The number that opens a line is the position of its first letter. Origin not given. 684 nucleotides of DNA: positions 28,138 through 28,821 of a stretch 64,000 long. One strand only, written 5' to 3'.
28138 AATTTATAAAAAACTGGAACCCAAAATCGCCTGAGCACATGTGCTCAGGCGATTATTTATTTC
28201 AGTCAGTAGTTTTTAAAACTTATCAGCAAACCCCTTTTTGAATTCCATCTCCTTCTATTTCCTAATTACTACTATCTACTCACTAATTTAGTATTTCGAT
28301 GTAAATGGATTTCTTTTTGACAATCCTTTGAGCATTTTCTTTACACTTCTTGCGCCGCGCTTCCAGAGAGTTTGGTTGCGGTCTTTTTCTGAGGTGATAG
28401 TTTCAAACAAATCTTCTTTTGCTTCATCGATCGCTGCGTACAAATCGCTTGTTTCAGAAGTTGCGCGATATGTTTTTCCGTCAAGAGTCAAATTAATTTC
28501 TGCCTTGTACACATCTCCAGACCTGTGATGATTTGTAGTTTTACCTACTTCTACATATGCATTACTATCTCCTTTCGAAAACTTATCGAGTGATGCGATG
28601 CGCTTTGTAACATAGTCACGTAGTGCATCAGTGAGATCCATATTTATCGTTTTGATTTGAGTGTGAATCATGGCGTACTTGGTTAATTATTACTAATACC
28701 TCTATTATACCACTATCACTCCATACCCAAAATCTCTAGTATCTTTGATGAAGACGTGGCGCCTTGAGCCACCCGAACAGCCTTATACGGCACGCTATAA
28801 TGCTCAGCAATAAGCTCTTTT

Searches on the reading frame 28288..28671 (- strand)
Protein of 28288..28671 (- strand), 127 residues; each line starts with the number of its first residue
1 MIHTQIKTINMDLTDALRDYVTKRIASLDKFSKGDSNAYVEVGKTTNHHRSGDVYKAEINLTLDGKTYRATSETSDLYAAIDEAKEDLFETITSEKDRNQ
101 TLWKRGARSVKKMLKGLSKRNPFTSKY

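Call 59: search_protein_families(library=pfam, proteins=[window:28288-28671:-], max_evalue=0.001)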
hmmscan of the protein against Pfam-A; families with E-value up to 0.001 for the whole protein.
window:28288-28671:- (127 aa): 1 family
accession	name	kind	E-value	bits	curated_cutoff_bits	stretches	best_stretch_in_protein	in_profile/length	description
PF02482.25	Ribosomal_S30AE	-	5.4e-17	62.7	23.7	1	5-99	2-87/88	Sigma 54 modulation protein / S30EA ribosomal protein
